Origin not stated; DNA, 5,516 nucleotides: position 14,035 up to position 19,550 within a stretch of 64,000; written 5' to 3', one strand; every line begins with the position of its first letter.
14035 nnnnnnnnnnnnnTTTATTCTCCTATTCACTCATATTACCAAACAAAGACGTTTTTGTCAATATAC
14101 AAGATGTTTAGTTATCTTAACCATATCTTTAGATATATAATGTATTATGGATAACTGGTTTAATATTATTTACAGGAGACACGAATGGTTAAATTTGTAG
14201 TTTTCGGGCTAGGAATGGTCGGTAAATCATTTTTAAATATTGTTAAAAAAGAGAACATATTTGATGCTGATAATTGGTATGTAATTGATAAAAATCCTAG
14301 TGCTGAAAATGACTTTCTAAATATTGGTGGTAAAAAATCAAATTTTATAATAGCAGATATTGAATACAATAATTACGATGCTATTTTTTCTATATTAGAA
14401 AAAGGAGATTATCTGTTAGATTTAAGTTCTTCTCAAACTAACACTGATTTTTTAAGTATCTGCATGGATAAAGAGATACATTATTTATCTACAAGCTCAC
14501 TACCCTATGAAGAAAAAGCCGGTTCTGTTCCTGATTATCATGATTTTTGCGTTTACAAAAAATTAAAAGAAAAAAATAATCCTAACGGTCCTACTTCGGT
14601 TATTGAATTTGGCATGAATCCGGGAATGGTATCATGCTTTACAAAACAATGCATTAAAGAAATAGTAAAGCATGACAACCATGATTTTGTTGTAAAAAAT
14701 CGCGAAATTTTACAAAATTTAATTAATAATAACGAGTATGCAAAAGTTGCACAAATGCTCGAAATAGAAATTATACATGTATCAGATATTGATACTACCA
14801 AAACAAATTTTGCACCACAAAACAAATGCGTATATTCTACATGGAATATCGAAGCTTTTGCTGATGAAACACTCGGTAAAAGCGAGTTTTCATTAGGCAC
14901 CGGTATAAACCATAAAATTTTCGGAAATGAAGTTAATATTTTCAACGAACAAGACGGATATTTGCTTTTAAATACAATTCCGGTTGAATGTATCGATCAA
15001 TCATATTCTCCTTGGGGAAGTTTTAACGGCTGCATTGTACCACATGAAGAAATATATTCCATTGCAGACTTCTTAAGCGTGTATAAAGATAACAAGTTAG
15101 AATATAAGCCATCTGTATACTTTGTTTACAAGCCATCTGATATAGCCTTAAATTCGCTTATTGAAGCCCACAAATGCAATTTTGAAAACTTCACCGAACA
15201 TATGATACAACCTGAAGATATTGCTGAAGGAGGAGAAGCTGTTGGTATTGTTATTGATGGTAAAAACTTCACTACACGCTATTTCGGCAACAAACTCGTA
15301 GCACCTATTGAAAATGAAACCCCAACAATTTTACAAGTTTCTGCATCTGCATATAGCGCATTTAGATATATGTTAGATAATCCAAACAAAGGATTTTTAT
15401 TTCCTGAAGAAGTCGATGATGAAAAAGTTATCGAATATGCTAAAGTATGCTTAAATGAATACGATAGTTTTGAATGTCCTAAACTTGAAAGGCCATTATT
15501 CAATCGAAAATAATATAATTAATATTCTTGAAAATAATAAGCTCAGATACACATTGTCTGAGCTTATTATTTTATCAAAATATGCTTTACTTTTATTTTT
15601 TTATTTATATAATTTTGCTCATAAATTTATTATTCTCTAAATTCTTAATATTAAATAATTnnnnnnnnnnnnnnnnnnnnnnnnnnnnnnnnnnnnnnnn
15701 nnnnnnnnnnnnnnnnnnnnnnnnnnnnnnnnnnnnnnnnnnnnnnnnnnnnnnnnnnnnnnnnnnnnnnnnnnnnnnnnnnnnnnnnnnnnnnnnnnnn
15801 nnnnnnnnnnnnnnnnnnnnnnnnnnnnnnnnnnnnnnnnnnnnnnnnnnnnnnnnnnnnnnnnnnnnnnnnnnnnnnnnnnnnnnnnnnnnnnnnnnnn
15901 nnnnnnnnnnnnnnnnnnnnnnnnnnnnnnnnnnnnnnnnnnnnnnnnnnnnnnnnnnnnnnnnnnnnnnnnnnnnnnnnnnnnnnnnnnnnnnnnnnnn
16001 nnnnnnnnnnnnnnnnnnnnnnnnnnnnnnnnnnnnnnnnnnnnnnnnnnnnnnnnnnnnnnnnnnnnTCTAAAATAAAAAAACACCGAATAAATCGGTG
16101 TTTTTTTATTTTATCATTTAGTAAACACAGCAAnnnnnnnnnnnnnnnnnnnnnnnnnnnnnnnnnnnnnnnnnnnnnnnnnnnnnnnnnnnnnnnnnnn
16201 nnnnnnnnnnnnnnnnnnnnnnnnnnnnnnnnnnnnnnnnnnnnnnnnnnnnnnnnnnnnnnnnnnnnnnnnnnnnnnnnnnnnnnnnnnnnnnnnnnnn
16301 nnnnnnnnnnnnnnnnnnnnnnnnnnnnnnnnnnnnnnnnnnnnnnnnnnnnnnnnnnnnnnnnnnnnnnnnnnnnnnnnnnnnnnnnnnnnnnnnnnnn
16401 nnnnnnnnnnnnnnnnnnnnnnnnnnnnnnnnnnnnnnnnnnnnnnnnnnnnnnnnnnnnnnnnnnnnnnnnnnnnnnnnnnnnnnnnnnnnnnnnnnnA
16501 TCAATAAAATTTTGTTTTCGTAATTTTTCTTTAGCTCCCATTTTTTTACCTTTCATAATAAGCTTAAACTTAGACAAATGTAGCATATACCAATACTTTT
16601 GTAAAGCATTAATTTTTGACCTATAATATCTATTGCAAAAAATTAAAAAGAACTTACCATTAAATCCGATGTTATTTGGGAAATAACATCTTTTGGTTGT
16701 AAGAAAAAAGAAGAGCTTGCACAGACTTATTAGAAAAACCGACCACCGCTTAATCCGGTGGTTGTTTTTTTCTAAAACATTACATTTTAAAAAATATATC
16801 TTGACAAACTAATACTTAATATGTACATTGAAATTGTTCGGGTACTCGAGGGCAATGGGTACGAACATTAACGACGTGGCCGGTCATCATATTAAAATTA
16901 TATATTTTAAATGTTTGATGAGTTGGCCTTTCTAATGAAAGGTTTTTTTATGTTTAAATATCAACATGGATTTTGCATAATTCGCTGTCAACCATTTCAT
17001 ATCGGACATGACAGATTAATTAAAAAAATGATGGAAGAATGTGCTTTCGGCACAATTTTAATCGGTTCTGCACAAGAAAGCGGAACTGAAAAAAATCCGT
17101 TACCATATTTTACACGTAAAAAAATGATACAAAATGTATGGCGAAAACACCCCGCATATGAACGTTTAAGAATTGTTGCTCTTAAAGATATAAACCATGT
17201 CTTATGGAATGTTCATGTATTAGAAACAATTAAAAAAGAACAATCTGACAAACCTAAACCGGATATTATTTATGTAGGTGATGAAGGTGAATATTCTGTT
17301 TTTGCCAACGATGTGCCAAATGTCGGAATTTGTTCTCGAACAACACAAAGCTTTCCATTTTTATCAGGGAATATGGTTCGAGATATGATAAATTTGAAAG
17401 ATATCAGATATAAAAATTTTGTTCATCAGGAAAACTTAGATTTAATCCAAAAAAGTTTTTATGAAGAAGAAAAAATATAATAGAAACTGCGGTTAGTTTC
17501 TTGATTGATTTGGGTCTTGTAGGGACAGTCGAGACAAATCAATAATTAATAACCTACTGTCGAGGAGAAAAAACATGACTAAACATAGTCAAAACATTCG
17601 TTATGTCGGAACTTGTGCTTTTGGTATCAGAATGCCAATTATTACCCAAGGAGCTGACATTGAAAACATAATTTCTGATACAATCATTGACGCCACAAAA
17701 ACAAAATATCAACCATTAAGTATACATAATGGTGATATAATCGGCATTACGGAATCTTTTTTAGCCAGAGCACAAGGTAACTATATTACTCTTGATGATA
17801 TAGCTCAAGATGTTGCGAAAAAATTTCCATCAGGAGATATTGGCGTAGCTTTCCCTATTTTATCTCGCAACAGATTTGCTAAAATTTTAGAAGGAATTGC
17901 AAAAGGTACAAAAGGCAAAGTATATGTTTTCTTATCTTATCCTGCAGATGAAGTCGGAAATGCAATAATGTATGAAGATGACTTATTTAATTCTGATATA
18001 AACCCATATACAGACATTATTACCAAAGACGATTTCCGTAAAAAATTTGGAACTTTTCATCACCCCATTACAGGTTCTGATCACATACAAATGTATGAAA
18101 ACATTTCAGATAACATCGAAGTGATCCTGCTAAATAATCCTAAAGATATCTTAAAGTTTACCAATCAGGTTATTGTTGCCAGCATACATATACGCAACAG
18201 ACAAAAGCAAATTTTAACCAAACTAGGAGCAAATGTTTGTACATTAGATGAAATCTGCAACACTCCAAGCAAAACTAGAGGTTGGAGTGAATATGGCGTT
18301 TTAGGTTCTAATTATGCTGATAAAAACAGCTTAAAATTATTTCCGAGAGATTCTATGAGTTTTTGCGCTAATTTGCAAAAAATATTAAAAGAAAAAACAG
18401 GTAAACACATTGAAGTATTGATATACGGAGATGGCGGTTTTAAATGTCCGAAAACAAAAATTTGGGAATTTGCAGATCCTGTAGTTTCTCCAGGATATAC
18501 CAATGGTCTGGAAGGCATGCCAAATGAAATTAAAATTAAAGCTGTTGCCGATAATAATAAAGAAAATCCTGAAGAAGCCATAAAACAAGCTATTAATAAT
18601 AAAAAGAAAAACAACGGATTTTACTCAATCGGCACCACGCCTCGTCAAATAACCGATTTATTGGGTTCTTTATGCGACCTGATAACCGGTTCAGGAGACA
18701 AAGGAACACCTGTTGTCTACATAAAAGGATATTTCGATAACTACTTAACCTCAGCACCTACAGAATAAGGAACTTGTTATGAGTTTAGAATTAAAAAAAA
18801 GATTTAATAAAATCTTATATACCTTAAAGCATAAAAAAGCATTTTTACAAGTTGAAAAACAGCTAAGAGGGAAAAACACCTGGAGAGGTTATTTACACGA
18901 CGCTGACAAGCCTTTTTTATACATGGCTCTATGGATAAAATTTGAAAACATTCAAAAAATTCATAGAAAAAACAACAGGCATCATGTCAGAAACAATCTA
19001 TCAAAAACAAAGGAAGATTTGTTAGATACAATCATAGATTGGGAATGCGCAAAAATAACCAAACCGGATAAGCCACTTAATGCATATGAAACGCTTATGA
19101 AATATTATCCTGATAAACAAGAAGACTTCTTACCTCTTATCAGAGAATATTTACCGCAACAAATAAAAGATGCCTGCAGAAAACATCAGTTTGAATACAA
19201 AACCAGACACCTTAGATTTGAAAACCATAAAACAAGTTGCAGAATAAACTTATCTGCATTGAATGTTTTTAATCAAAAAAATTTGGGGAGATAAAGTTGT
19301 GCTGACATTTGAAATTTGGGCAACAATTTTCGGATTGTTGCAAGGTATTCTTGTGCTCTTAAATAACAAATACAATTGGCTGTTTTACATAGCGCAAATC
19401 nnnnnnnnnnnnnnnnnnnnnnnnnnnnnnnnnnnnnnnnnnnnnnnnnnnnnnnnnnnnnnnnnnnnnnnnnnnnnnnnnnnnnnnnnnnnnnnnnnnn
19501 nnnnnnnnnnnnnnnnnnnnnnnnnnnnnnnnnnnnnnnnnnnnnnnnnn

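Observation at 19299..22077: Coupled PnuC-like transporter, deoxyribosyltransferase-like enzyme and radical SAM protein, followed by an HD hydrolase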

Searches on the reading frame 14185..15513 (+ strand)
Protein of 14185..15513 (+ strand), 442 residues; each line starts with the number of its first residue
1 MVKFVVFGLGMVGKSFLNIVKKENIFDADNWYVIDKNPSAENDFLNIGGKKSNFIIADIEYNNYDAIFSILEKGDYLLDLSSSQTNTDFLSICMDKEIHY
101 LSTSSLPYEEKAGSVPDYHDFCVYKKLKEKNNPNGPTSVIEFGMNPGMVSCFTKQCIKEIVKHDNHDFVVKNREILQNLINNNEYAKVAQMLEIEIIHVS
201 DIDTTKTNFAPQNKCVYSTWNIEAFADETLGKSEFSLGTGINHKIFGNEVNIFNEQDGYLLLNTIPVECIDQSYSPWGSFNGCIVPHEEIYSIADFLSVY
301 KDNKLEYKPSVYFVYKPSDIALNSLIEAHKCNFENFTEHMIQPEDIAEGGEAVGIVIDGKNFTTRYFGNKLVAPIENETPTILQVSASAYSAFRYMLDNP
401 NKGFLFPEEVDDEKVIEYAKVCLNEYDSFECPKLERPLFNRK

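Call 3: search_protein_families(library=pfam, proteins=[window:14185-15513:+], max_evalue=0.01)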
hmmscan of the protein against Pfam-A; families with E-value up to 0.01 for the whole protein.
window:14185-15513:+ (442 aa): 2 families
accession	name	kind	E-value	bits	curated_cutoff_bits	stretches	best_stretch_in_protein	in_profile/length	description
PF03435.24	Sacchrp_dh_NADP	-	1.5e-12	48.4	25.1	1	5-111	2-106/129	Saccharopine dehydrogenase NADP binding domain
PF16653.10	Sacchrp_dh_C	-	1.1e-05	26.1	31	1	143-361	1-197/265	Saccharopine dehydrogenase C-terminal domain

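Call 4: search_protein_families(library=ncbifam, proteins=[window:14185-15513:+], max_evalue=0.01)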
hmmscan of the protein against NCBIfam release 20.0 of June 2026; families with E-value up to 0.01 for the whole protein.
window:14185-15513:+ (442 aa): 1 family
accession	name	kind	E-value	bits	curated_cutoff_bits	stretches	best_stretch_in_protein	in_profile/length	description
NF043000.1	carsnrspmd_synth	equivalog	0.0012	18.2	800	1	55-162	60-168/405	carboxynorspermidine synthase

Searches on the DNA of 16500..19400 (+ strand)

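Call 17: search_rna_families(source=window, start=16500, end=19400, threshold=evalue, max_evalue=5)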
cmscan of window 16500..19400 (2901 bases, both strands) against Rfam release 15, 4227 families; matches with E-value up to 5: 2.
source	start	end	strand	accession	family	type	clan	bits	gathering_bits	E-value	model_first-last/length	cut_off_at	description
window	19185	19261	+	RF02059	STnc50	Gene; sRNA;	-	22.1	55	1.6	1-84/84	no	Salmonella enterica sRNA STnc40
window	16731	16789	+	RF02351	psRNA14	Gene; sRNA;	-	20.7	60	3.2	1-84/84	no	Proteobacteria sRNA psRNA14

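Call 65: build_rna_model(alignment_id=A2)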
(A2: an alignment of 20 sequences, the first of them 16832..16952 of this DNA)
Model R1 built from alignment A2 (20 sequences, 134 columns); structure: RNAalifold consensus.
model positions 123; base pairs 24; branch points 2; effective number of sequences 1.76; information 0.591 bits per position. Calibrated on 0.2 Mb of random sequence (short: E-values are rough).
structure used (alignment columns):
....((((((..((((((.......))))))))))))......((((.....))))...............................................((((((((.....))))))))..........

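Call 67: search_with_rna_model(model_id=R1, sources=[window, L001, L002, L003, L004, L005, L006, L007, L008, L009, L010, L011, L012, L013, L014, L015, L016, L017, L018, L019, L020, L021, L022, L023, L024, L025, L026, L027, L028, L029, L030, L031, L032, L033, L034, L035, L037, L038, L040, L042, L044, L045, L046, L047, L048, L050, L051, L052, L053, L054, L056, L057, L058, L059, L060, L061, L062, L063, L064, L065, L067, L068, L072, L073, L079, L097, L104, L109, L112, L113, L114, L120], max_evalue=1)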
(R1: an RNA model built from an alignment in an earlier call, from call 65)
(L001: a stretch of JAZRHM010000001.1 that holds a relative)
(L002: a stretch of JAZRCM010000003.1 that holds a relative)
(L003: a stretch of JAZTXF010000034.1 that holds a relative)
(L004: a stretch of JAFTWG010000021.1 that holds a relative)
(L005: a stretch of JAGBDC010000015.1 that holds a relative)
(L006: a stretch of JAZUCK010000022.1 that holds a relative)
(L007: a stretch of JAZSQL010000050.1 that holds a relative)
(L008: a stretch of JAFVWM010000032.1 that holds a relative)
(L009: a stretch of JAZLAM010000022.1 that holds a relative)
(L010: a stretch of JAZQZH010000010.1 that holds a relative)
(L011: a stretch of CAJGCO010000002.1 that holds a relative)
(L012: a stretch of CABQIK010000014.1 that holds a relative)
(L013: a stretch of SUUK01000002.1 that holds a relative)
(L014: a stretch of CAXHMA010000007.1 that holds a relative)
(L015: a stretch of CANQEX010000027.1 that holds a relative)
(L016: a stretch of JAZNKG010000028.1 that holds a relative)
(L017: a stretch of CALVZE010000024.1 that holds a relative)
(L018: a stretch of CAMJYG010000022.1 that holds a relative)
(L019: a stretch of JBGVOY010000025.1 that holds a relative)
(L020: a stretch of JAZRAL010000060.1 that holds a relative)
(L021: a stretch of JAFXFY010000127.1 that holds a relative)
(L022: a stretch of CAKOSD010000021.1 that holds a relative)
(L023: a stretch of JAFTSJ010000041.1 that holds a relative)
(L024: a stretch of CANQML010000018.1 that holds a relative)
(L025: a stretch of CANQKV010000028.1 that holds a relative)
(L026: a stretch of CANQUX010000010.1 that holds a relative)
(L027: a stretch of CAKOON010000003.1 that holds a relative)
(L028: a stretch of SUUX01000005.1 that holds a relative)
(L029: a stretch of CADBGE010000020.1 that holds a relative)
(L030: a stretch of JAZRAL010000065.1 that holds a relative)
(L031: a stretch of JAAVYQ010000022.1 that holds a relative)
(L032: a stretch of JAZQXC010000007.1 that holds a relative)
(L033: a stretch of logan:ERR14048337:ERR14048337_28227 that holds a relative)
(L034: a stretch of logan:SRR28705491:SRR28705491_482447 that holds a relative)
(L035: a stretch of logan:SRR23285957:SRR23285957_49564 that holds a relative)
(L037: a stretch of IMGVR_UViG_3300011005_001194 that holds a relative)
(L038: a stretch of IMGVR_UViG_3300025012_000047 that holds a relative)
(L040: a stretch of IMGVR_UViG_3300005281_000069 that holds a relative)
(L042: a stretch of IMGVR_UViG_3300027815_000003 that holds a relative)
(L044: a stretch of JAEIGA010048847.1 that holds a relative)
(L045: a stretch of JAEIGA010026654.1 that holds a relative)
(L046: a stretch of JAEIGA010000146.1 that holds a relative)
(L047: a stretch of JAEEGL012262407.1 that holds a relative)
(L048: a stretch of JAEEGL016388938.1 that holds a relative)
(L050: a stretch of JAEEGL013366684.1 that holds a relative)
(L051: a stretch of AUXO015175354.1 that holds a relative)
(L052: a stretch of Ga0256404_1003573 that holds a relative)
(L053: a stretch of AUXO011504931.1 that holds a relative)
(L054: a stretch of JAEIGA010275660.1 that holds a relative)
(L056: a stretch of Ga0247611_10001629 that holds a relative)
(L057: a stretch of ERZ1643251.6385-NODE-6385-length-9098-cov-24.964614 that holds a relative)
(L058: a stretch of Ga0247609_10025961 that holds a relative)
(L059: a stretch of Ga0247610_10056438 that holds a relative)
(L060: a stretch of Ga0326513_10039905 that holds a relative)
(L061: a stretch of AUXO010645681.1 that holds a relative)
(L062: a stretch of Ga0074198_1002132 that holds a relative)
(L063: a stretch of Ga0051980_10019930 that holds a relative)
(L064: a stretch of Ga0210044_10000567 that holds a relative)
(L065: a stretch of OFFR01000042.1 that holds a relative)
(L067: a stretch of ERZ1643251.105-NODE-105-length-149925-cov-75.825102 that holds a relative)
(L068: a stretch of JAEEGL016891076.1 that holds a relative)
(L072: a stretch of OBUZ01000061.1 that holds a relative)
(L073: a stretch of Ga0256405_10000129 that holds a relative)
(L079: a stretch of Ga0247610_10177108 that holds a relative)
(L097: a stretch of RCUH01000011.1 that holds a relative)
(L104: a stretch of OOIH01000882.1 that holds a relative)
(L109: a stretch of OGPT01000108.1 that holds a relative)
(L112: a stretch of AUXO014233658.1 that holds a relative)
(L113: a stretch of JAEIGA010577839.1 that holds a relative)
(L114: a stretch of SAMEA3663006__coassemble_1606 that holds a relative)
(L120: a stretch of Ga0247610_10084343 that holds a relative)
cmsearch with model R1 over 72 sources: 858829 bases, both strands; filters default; matches with E-value up to 1: 31.
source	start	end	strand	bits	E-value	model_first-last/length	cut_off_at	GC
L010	4462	4584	+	140.1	1.3e-27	1-123/123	no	0.43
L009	4463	4584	+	137.5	5e-27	1-123/123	no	0.44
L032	4464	4585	+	136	1e-26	1-123/123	no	0.44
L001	4463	4584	+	135.4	1.4e-26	1-123/123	no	0.46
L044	1861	1983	+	134.9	1.8e-26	1-123/123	no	0.41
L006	4457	4584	+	127.8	6.5e-25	1-123/123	no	0.41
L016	4468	4587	+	127.2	8.6e-25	1-123/123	no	0.43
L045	2448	2570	+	127.2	8.7e-25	1-123/123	no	0.41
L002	5598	5719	+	124.1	4.2e-24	1-123/123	no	0.43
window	16832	16952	+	123.9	4.5e-24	1-123/123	no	0.36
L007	4456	4584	+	123.3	6.1e-24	1-123/123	no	0.42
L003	5598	5719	+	121.3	1.7e-23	1-123/123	no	0.44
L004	5598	5719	+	121.1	1.9e-23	1-123/123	no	0.44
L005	5598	5719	+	121.1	1.9e-23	1-123/123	no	0.44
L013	4485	4603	+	118.6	6.4e-23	1-123/123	no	0.42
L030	4485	4603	+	118.6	6.4e-23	1-123/123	no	0.42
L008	4448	4573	+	116.8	1.6e-22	1-123/123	no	0.45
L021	1364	1476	+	115.1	3.8e-22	1-123/123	no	0.5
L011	4461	4581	+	114.6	4.9e-22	1-123/123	no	0.4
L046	2461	2581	+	114.6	4.9e-22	1-123/123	no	0.4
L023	2036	2149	+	112.1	1.7e-21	1-123/123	no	0.47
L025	4462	4575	+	111.9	1.8e-21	1-123/123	no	0.46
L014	5979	6091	+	109.3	6.8e-21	1-123/123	no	0.42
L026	4462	4575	+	107.3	1.9e-20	1-123/123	no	0.48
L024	2446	2559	+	106.9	2.2e-20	1-123/123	no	0.47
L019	5003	5117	+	105.9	3.8e-20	1-123/123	no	0.45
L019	5672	5773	+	23.9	0.029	1-123/123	no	0.32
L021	2031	2129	+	20.3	0.17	1-123/123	no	0.32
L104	412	488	+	17.9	0.56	1-123/123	no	0.22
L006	9929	10005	+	17.3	0.76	1-123/123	no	0.31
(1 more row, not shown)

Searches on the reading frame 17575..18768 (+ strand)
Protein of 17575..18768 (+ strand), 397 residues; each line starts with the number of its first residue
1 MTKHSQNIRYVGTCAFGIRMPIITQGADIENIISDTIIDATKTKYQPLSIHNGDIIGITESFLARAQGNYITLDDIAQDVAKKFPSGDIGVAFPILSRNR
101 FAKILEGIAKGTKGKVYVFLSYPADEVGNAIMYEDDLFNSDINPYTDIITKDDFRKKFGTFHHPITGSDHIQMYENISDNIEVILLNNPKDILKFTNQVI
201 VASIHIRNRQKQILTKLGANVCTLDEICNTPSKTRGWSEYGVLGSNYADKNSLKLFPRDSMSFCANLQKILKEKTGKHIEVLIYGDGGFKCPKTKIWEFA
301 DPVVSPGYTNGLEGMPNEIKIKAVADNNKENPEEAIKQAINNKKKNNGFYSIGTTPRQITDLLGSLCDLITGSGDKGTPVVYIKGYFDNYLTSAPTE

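Call 3: search_protein_families(library=pfam, proteins=[window:17575-18768:+], max_evalue=0.01)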
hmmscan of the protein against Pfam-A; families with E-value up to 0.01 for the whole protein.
window:17575-18768:+ (397 aa): 1 family
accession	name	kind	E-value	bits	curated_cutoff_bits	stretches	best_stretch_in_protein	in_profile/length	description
PF01996.21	F420_ligase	-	3.4e-48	164.4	25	1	17-385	1-218/218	F420-0:Gamma-glutamyl ligase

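Call 4: search_protein_families(library=ncbifam, proteins=[window:17575-18768:+], max_evalue=0.01)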
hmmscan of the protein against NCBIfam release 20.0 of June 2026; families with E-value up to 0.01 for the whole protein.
window:17575-18768:+ (397 aa): 2 families
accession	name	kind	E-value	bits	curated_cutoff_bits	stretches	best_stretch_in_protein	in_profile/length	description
NF009809.0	PRK13293.1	equivalog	1.2e-11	44.5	274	2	16-78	6-58/253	coenzyme F420-0:L-glutamate ligase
TIGR01916.1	F420_cofE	equivalog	7.7e-10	38.6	180.65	1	351-386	186-221/244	coenzyme F420-0:L-glutamate ligase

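Call 78: search_protein_families(library=padloc, proteins=[window:17575-18768:+], max_evalue=0.01)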
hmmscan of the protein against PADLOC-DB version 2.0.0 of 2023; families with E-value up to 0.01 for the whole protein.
window:17575-18768:+ (397 aa): 0 families

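Call 79: search_protein_families(library=phrogs, proteins=[window:17575-18768:+], max_evalue=0.001)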
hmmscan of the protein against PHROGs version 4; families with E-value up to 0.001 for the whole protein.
window:17575-18768:+ (397 aa): 0 families

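Call 91: search_solved_structures(query=window:17575-18765:+, max_evalue=0.01)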
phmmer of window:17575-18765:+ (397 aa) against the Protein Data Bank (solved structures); distinct sequences matched with E-value up to 0.01: 0.

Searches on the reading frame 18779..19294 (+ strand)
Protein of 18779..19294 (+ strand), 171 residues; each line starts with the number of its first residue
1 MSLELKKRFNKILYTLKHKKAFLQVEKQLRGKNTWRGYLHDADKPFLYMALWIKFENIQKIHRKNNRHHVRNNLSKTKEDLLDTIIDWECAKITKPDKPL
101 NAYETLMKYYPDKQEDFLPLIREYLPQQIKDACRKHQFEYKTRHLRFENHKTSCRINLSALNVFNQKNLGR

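Call 3: search_protein_families(library=pfam, proteins=[window:18779-19294:+], max_evalue=0.01)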
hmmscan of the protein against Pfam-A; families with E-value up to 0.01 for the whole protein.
window:18779-19294:+ (171 aa): 0 families

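Call 4: search_protein_families(library=ncbifam, proteins=[window:18779-19294:+], max_evalue=0.01)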
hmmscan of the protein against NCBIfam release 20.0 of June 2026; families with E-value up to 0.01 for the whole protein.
window:18779-19294:+ (171 aa): 0 families

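Call 45: search_protein_families(library=pfam, proteins=[window:18779-19291:+], max_evalue=0.05)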
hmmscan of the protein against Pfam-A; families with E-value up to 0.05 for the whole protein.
window:18779-19291:+ (171 aa): 1 family
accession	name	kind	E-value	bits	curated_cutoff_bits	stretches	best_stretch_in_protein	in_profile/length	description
PF18907.5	DUF5662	-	0.015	15.4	27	0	12-44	6-38/156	Family of unknown function (DUF5662)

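Call 78: search_protein_families(library=padloc, proteins=[window:18779-19294:+], max_evalue=0.01)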
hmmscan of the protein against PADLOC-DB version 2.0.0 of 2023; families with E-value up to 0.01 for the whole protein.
window:18779-19294:+ (171 aa): 0 families

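Call 79: search_protein_families(library=phrogs, proteins=[window:18779-19294:+], max_evalue=0.001)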
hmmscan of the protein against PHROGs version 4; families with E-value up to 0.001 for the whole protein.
window:18779-19294:+ (171 aa): 0 families
